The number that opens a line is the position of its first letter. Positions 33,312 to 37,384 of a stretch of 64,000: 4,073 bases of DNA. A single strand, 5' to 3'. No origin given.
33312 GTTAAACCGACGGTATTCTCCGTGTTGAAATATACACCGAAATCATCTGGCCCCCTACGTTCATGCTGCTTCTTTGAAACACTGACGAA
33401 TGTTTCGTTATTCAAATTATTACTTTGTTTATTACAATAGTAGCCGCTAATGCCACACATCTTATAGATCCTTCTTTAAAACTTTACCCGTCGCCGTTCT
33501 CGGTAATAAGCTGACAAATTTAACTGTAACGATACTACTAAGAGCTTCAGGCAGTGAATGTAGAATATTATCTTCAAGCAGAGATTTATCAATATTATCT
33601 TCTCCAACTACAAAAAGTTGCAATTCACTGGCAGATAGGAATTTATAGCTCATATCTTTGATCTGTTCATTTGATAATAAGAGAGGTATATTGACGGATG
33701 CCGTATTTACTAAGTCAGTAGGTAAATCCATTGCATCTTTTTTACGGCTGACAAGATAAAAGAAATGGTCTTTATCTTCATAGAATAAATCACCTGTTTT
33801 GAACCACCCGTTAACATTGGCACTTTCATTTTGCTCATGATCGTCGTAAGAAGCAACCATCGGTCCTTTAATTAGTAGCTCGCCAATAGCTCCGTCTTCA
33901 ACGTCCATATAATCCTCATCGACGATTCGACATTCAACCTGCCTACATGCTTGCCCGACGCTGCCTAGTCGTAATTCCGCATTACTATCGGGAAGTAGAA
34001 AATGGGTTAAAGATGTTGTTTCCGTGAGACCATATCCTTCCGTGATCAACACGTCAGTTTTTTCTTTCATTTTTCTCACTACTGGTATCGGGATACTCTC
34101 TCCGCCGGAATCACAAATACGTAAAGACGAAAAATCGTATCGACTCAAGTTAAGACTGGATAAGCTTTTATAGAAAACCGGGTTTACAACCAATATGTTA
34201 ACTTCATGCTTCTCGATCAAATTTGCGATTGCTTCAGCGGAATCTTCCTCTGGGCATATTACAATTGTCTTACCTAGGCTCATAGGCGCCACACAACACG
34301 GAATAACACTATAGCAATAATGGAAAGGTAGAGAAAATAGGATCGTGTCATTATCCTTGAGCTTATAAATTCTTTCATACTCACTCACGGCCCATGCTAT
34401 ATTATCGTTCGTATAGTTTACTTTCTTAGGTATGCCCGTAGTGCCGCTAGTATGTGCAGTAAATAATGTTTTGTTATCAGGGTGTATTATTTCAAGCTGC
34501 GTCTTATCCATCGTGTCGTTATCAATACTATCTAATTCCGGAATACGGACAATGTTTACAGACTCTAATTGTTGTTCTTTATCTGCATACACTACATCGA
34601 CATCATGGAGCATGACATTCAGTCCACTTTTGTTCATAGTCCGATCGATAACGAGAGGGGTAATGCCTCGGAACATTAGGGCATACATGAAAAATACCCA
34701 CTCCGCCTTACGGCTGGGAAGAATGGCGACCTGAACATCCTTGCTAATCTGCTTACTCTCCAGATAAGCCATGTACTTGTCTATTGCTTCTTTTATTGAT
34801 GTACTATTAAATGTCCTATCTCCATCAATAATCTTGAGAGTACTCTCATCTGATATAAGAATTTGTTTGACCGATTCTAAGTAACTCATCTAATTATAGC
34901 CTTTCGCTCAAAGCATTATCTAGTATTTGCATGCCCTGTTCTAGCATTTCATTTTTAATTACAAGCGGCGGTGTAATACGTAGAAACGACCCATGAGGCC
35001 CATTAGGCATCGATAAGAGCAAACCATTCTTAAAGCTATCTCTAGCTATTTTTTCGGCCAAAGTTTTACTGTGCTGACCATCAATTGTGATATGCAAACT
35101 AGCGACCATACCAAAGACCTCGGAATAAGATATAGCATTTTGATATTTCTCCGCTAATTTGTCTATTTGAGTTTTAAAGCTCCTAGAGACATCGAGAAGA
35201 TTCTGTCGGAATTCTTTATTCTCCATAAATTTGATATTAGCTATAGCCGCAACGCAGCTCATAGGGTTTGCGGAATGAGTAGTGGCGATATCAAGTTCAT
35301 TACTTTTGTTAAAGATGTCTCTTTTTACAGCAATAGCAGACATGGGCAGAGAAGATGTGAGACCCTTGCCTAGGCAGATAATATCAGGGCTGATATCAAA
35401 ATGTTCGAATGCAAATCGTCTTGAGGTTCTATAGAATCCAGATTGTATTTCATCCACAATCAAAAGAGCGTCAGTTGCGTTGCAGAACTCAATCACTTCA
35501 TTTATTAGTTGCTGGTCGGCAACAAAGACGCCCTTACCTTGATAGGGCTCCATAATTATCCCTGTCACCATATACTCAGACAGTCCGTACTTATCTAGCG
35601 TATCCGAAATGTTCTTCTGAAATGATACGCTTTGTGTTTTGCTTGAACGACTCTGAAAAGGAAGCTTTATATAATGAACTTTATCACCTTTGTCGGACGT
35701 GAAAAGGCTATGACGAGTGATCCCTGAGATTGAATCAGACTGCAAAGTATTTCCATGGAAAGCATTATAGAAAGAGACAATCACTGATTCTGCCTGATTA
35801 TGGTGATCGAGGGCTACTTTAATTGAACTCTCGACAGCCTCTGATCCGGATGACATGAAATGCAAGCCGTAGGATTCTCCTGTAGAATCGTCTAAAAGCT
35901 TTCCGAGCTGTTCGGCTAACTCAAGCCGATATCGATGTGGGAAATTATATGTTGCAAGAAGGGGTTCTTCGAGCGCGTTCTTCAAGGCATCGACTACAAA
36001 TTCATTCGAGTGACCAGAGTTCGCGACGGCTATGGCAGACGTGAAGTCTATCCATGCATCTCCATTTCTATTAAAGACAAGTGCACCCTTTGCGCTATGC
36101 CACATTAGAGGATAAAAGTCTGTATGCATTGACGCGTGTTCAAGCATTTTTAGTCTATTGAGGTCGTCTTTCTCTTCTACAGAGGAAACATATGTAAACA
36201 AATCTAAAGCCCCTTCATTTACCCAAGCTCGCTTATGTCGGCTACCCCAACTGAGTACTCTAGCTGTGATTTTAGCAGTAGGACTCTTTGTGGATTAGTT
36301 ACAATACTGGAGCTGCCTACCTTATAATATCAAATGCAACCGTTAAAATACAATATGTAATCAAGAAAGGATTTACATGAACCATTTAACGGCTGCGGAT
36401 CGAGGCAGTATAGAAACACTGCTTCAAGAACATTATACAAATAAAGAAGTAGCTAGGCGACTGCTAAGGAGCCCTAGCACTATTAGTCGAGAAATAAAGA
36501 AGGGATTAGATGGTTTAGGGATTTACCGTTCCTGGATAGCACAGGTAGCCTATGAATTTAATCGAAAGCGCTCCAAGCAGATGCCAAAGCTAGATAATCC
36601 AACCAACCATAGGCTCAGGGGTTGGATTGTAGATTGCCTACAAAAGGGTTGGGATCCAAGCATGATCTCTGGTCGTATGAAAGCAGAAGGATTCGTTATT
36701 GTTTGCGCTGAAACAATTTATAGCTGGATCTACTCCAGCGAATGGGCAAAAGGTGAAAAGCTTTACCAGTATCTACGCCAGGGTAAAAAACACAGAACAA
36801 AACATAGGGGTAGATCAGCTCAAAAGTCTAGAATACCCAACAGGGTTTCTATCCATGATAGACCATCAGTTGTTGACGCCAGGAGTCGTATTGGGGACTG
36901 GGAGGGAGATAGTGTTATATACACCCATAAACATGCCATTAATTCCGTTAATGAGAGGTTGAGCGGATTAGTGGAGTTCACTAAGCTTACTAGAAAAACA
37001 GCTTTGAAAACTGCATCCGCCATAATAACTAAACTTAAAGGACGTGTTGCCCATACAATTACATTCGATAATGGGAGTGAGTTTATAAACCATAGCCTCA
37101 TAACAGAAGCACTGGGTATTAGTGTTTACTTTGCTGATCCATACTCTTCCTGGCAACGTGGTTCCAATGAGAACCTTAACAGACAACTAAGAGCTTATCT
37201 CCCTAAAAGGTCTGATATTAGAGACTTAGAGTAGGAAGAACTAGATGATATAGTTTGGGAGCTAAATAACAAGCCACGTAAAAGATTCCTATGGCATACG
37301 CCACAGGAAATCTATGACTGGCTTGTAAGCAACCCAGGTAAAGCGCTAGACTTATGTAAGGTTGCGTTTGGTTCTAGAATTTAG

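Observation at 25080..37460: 12.4-kb foreign island that almost entirely lacks the host word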

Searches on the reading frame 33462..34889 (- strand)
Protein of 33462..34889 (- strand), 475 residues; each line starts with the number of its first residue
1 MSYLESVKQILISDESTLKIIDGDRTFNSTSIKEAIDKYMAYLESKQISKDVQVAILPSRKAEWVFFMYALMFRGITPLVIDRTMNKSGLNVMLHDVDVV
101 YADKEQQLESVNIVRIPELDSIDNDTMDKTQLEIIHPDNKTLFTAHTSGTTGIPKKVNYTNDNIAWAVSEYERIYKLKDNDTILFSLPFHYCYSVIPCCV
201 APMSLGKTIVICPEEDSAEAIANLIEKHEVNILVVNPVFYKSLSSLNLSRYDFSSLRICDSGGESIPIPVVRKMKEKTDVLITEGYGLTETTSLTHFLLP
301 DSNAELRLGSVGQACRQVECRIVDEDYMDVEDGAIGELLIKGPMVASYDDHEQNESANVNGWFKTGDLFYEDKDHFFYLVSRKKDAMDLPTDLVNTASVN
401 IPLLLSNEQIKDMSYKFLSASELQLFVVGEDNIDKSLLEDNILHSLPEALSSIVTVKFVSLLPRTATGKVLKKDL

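Call 6: search_protein_families(library=pfam, proteins=[window:33462-34889:-], max_evalue=0.01)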
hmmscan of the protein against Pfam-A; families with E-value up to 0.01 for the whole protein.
window:33462-34889:- (475 aa): 1 family
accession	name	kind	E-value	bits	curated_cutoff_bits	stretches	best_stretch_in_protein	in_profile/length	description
PF00501.34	AMP-binding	-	2.4e-53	181.8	29.9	1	21-347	15-381/384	AMP-binding enzyme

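Call 39: search_protein_families(library=ncbifam, proteins=[window:33462-34889:-], max_evalue=0.001)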
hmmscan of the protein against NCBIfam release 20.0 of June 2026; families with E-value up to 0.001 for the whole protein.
window:33462-34889:- (475 aa): 93 families (the best 25 are shown)
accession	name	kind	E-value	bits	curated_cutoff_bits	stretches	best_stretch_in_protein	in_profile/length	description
NF004837.0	PRK06187.1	subfamily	9e-52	176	476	1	100-475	132-518/531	long-chain-fatty-acid--CoA ligase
NF006182.0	PRK08316.1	subfamily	1.9e-44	152.1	663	1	20-475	30-513/523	fatty acyl-CoA synthetase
NF005714.0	PRK07529.1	subfamily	1e-43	149.7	632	1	134-385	214-477/640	acyl-CoA synthetase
NF002966.0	PRK03640.1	equivalog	1.9e-43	148.8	556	1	20-475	21-476/483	o-succinylbenzoate--CoA ligase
NF005307.0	PRK06839.1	equivalog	2.6e-42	145.1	748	1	19-386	20-396/496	o-succinylbenzoate--CoA ligase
TIGR01733.1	AA-adenyl-dom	subfamily_domain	5.8e-39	134.1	317.4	1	34-374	7-369/409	amino acid adenylation domain-containing protein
NF006181.0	PRK08314.1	subfamily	3.7e-38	131.1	705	1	143-473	208-548/563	long-chain-fatty-acid--CoA ligase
NF052269.1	Staph_lig_FadD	equivalog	1.8e-37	128.9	650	1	34-386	35-396/499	long-chain-fatty-acid--CoA ligase FadD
TIGR01923.1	menE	equivalog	2.5e-37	128.8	330.15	1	32-385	5-350/442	o-succinylbenzoate--CoA ligase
NF009233.0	PRK12583.1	subfamily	2e-35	122.3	832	1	120-386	184-453/558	fatty acid CoA ligase family protein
NF006523.0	PRK08974.1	equivalog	5.4e-35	120.6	884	1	139-475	206-549/561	long-chain-fatty-acid--CoA ligase FadD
NF005220.0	PRK06710.1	equivalog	5.9e-35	120.4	1116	1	129-388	195-458/563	long-chain-fatty-acid--CoA ligase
NF004114.0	PRK05605.1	equivalog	6.9e-35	120.4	766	1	134-385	217-471/575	long-chain-fatty-acid--CoA ligase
NF006386.0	PRK08633.1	equivalog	4.5e-34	117.4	1221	1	142-382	785-1040/1147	acyl-[ACP]--phospholipid O-acyltransferase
NF005858.0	PRK07787.1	subfamily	8.8e-34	116.7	575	1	45-475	40-468/471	acyl-CoA synthetase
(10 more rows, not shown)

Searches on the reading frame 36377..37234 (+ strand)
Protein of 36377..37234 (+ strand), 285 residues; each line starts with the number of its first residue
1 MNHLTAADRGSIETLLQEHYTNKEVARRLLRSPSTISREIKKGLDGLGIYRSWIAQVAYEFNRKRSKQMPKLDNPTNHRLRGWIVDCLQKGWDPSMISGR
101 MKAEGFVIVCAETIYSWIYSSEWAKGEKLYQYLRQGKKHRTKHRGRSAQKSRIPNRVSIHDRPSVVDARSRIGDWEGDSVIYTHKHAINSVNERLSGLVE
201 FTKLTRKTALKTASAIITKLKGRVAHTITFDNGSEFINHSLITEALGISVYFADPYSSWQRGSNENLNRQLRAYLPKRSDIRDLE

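Call 6: search_protein_families(library=pfam, proteins=[window:36377-37234:+], max_evalue=0.01)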
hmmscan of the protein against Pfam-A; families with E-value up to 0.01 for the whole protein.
window:36377-37234:+ (285 aa): 3 families
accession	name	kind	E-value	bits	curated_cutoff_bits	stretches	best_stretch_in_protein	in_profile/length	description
PF13936.12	HTH_38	-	4.2e-13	49.2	27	1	3-42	4-43/44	Helix-turn-helix domain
PF00665.32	rve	-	0.00019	22.1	32.6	1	205-258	47-102/102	Integrase core domain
PF13565.12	HTH_32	-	0.0055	17.7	33.7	0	63-117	20-72/73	Homeodomain-like domain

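Call 39: search_protein_families(library=ncbifam, proteins=[window:36377-37234:+], max_evalue=0.001)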
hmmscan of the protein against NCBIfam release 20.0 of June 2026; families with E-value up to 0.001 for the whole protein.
window:36377-37234:+ (285 aa): 3 families
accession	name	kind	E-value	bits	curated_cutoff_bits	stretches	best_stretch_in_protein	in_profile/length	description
NF033563.0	transpos_IS30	equivalog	4e-70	236.6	80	1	34-284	1-249/267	IS30 family transposase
NF033577.2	transpos_IS481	equivalog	8.9e-08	32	224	1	63-275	46-243/284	IS481 family transposase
NF005644.0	PRK07408.1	subfamily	0.00014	21.6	261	1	2-47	204-249/258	RNA polymerase sigma factor SigF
